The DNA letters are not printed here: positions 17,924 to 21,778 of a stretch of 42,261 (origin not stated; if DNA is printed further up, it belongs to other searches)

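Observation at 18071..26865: Translationally coupled three-gene envelope module: 4xLamG secreted giant, two-TM TPR protein, membrane-anchored YD/Rhs shell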

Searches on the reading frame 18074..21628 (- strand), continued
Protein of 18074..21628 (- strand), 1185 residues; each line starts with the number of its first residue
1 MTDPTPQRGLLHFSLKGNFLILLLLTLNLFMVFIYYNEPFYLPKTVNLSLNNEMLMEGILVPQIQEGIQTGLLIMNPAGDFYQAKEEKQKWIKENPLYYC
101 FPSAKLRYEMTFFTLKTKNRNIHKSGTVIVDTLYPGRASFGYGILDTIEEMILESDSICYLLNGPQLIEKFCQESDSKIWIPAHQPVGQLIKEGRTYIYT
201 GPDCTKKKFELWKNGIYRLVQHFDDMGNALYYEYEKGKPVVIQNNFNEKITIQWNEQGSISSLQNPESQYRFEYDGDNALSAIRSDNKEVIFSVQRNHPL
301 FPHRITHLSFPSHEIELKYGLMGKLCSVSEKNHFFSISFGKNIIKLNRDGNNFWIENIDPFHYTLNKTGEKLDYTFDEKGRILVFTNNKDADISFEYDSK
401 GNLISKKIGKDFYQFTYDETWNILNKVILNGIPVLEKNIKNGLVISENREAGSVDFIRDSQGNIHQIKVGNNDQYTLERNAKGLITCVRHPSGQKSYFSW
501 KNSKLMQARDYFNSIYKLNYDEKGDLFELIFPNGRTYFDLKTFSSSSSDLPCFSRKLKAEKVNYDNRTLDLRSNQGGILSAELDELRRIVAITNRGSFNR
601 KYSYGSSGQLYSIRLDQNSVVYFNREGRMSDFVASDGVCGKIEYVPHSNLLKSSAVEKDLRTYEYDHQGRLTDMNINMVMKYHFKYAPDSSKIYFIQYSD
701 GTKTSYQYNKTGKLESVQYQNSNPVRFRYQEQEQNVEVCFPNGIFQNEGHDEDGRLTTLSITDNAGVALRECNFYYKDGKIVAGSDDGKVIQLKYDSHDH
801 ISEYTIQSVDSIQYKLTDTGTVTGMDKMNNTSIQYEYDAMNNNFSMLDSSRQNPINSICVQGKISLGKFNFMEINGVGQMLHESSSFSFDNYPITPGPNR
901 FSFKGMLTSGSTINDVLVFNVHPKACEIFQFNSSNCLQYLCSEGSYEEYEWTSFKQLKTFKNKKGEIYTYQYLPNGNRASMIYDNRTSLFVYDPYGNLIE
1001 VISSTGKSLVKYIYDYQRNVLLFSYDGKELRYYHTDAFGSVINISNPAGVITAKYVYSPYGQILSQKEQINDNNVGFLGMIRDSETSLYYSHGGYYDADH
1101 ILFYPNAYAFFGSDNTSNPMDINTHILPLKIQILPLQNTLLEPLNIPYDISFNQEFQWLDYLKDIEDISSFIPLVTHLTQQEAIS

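Call 85: fold_search(model_id=the predicted structure, library=pdb)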
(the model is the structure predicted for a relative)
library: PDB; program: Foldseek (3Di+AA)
matches with E <= 10: 1318; with E <= 0.001: 266
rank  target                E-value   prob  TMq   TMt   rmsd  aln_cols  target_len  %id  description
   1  8qjd_B                2.3e-47  1.00  0.21  0.23  30.0      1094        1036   14  T6SS-linked Rhs repeat protein - Salmonella bongori Rhs-core domain (released 2024-09-25)
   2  8qjb_A                4.2e-47  1.00  0.20  0.23  29.9      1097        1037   13  T6SS-linked Rhs repeat protein - Salmonella bongori Rhs-core domain extended N-terminus (released 2024-09-25)
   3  8qjc                  8.0e-47  1.00  0.21  0.23  30.1      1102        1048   14  T6SS-linked Rhs repeat protein - Salmonella bongori Rhs-core domain with toxin domain (released 2024-09-25)
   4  7q97_A                2.6e-43  1.00  0.24  0.26  30.7      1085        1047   14  Structure of the bacterial type VI secretion system effector RhsA. (released 2021-12-22)
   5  8qja_D                3.5e-42  1.00  0.28  0.32  30.4      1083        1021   14  T6SS-linked Rhs repeat protein - Advenella mimigardefordensis VgrG-Rhs core (released 2024-09-25)
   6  8qja_C                1.1e-41  1.00  0.29  0.33  30.3      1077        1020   14  T6SS-linked Rhs repeat protein - Advenella mimigardefordensis VgrG-Rhs core (released 2024-09-25)
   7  8qja_B                1.4e-41  1.00  0.29  0.32  29.7      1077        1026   15  T6SS-linked Rhs repeat protein - Advenella mimigardefordensis VgrG-Rhs core (released 2024-09-25)
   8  7pq5                  2.6e-41  1.00  0.28  0.31  29.1      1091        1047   14  Photorhabdus laumondii T6SS-associated Rhs protein carrying the Tre23 toxin domain (released 2021-12-01)
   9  8qja_A                4.5e-41  1.00  0.29  0.33  29.5      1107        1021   15  T6SS-linked Rhs repeat protein - Advenella mimigardefordensis VgrG-Rhs core (released 2024-09-25)
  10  8cp6_B                5.4e-41  1.00  0.28  0.30  30.6      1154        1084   13  Type six secretion system exported effector 5 (Tse5) (released 2023-12-06)
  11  8uxt                  5.9e-41  1.00  0.19  0.16  32.1      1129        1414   15  Acinetobacter baumannii Tse15 Rhs effector, toxin cleavage mutant (D1369N, D1391N) (released 2024-10-09)
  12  8h8b                  5.5e-40  1.00  0.28  0.32  31.4      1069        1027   15  Type VI secretion system effector RhsP in its pre-autoproteolysis and monomeric form (released 2023-01-18)
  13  8uy4_A                1.1e-39  1.00  0.23  0.21  31.7      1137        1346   15  Acinetobacter baumannii Tse15 Rhs effector (released 2024-10-09)
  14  8h8a_A                5.1e-38  1.00  0.28  0.34  30.6      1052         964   17  Type VI secretion system effector RhsP in its post-autoproteolysis and monomeric form (released 2023-01-18)
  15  8fia_A                2.3e-35  1.00  0.16  0.12  34.9      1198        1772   14  The structure of fly Teneurin self assembly (released 2023-05-03)
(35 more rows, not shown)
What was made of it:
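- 18071..21628 (-): 1185-aa type II membrane-anchored Rhs/YD cocoon protein. Layout: TM anchor (aa 19-37, nt 21518-21574), YD beta-hairpin shell (aa ~72-1100, nt 18329-21415), and a degenerate Rhs-associated core without catalytic aspartates. An alternative TTG start at 21634 overlaps the upstream stop codon. Foldseek matches Rhs core structures at E 2e-47 over ~1090 columns, but with low TM-scores (call 85).
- On Rhs/YD polymorphic toxins: Foldseek 2e-47 over ~1090 columns (call 85).
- Closest known: Tc. Same: YD-repeat cocoon fold (call 85).
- Rhs cores match far better than teneurins (E 1e-47 against 1e-35, call 85).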

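Call 91: search_protein_families(library=padloc, proteins=[window:18074-21628:-], max_evalue=0.01)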
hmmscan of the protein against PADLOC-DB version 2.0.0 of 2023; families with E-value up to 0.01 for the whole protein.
window:18074-21628:- (1185 aa): 0 families
